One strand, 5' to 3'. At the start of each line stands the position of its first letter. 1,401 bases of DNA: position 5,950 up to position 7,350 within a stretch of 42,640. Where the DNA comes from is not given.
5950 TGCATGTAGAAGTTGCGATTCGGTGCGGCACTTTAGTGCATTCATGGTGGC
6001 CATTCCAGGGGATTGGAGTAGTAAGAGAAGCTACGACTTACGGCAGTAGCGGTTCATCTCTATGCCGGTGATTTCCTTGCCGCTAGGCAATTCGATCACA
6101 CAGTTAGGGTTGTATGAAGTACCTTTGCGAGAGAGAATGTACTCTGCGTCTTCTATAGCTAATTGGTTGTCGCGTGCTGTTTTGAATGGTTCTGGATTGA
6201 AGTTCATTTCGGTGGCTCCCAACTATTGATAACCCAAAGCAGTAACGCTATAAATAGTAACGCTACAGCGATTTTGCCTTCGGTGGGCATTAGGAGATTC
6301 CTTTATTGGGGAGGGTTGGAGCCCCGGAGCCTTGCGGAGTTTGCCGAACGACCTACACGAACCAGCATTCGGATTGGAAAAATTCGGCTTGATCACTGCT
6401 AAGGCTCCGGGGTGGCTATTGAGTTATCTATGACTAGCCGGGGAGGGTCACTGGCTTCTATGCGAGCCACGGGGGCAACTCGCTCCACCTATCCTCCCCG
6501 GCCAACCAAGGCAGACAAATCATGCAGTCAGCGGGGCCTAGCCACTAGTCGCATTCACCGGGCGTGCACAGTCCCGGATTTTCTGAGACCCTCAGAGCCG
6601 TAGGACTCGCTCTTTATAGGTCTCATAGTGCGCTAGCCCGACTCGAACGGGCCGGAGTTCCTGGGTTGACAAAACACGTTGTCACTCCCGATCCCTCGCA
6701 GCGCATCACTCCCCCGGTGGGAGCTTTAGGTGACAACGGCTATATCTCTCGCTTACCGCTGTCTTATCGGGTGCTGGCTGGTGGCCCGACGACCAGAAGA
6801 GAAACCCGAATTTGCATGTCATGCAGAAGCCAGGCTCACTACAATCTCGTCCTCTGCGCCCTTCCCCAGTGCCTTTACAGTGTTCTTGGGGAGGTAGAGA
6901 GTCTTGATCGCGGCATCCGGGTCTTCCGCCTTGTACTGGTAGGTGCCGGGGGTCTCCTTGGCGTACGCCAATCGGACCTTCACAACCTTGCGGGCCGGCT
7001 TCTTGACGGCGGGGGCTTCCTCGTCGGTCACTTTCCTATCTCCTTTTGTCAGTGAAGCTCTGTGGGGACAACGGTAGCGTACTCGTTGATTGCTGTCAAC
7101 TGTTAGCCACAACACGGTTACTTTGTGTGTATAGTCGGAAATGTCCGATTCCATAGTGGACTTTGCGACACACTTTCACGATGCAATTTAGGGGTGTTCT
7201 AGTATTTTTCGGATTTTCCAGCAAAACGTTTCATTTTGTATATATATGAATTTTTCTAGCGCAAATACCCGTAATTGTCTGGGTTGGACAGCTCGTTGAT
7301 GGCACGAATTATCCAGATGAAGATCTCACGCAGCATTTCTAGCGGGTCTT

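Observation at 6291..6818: ORF-poor, highly self-complementary ~530-nt locus: candidate large structured phage RNA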

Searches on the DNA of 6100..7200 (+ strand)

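Call 4: search_rna_families(source=window, start=6100, end=7200, threshold=evalue, max_evalue=10, show_alignments=3)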
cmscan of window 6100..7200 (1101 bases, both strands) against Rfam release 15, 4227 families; matches with E-value up to 10: 2.
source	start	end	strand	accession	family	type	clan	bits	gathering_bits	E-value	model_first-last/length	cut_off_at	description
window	6859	6947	+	RF04232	mir-9318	Gene; miRNA;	-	15.1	90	6.7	1-76/76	no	mir-9318 microRNA precursor family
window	6781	6821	+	RF02922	RAGATH-32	Cis-reg;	-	13.9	41.8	2.7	1-78/78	no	RAGATH-32 RNA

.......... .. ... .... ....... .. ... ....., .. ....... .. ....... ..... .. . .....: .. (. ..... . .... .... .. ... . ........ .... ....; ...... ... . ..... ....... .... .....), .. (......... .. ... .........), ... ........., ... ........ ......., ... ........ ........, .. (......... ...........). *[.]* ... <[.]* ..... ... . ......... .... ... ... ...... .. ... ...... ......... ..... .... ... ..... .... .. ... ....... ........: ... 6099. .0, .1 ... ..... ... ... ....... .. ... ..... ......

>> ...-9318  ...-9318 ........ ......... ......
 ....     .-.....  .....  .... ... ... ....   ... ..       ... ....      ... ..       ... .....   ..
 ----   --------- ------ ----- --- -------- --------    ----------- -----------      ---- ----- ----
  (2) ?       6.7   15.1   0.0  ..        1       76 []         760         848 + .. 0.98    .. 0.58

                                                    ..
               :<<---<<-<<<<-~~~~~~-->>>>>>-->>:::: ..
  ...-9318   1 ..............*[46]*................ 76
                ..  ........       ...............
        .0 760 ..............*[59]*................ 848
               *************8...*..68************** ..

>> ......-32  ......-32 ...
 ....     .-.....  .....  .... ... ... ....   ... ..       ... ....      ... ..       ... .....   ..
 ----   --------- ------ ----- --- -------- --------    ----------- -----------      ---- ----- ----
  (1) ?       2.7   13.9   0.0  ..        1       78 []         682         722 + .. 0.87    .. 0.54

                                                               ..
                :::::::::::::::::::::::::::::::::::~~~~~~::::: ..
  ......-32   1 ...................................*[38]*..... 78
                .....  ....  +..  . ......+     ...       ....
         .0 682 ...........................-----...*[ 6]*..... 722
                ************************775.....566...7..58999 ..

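Call 9: search_dna_similar(query=window:6200-6850:+, collection=phages, mode=distant)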
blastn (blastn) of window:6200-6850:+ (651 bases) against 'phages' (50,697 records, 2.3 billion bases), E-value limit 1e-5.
No match.

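Call 73: search_dna_similar(query=window:6620-6712:-, collection=phages, mode=distant, max_evalue=10, max_rows=25)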
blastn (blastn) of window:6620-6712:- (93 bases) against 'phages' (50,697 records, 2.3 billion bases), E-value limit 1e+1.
Records with a match: 1; places in all: 1; records where one place covers at least 80% of the query: 0.
Best place of each record, by identity: 90-95% 1.
By first word of the organism name: Streptomyces 1.
By host as written in the record: Streptomyces griseus ATCC 10137 1.
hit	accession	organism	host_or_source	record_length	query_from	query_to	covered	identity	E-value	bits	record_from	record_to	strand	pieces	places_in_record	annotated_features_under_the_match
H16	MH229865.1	Streptomyces phage LazerLemon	Streptomyces griseus ATCC 10137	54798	53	76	26%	91.7%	3e+0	36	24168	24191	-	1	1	28: hypothetical protein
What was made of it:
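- Tried and rejected: GenBank phages: none, apart from one chance 24-nt match at E = 3 for the tRNA-like element alone (calls 9, 73).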

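Call 86: search_dna_similar(query=window:6291-6818:-, collection=plasmids, mode=distant, max_evalue=0.01)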
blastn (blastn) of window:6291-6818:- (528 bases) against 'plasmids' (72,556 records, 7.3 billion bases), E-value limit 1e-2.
No match.
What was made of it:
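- Tried and rejected: Plasmids: none (call 86).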

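Call 89: search_rna_families(source=window, start=6610, end=6725, threshold=evalue, max_evalue=10, show_alignments=4)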
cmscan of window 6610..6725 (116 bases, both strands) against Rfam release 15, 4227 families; matches with E-value up to 10: 1.
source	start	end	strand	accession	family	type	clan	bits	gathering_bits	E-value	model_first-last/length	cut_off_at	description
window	6681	6702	-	RF01346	CRISPR-DR36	Gene; CRISPR;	-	10.4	38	4.4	1-36/36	no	CRISPR RNA direct repeat element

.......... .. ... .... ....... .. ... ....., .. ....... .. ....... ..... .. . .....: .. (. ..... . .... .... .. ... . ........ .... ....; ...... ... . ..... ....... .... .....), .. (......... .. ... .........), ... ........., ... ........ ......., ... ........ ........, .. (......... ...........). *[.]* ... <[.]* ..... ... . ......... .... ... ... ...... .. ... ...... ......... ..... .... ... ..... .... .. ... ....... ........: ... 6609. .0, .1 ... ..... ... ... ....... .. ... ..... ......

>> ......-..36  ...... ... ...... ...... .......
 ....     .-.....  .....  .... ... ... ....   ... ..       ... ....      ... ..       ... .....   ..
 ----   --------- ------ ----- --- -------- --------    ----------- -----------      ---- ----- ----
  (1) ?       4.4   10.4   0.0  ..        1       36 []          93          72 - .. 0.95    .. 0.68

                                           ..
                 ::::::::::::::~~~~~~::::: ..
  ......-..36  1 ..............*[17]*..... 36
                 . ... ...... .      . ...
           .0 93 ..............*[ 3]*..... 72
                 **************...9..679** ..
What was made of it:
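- On tRNA (canonical cloverleaf; Rfam tRNA model; ARAGORN): The Rfam tRNA model is not reported at E up to 10, even in a 116-nt search (calls 4, 89).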

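Call 90: search_rna_families(source=window, start=6300, end=6530, threshold=evalue, max_evalue=10, show_alignments=3)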
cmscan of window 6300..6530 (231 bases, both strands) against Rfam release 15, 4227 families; matches with E-value up to 10: 1.
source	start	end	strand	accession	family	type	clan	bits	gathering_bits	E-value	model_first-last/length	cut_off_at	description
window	6325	6416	+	RF03874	mir-8834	Gene; miRNA;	-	14.2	39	7.7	1-105/105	no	mir-8834 microRNA precursor family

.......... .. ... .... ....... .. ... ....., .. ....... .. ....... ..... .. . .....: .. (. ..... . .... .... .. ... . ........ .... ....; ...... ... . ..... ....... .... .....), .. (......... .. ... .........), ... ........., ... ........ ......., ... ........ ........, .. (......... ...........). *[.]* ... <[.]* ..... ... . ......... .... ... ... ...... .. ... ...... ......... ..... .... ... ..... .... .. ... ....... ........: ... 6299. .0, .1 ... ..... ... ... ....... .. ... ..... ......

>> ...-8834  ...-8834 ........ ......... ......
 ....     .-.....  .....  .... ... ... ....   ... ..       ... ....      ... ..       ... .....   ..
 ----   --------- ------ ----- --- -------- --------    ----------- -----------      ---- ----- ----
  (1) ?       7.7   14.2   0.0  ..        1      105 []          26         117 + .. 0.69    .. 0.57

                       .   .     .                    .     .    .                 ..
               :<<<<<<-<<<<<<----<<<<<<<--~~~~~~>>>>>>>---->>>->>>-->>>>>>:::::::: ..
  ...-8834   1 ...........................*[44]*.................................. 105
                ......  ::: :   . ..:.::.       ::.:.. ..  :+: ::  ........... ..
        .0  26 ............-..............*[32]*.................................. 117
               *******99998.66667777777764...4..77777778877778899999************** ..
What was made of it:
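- On GOLLD / ROOL / other large ornate RNAs in Rfam: At E up to 10 across the locus only chance-level hits to unrelated families (miRNA, RAGATH-32, a CRISPR repeat) appear (calls 4, 89, 90).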

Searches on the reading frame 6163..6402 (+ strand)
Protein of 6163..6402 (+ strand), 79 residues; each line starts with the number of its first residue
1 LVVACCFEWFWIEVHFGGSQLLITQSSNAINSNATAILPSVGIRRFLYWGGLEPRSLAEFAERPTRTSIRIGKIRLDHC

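Call 77: search_protein_families(library=phrogs, proteins=[window:6163-6402:+], max_evalue=1)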
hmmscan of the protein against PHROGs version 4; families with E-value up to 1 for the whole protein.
window:6163-6402:+ (79 aa): 0 families

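Call 78: search_protein_families(library=pfam, proteins=[window:6163-6402:+], max_evalue=1)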
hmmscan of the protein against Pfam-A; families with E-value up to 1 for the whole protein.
window:6163-6402:+ (79 aa): 0 families

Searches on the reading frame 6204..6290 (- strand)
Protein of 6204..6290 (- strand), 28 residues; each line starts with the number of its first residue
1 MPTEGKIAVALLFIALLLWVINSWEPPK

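Call 77: search_protein_families(library=phrogs, proteins=[window:6204-6290:-], max_evalue=1)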
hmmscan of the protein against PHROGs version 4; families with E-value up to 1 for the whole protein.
window:6204-6290:- (28 aa): 1 family
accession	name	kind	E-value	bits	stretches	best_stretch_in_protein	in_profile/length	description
phrog_32901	-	unknown function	0.2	13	1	5-23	52-70/82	-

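Call 78: search_protein_families(library=pfam, proteins=[window:6204-6290:-], max_evalue=1)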
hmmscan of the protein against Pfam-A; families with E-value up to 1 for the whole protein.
window:6204-6290:- (28 aa): 0 families
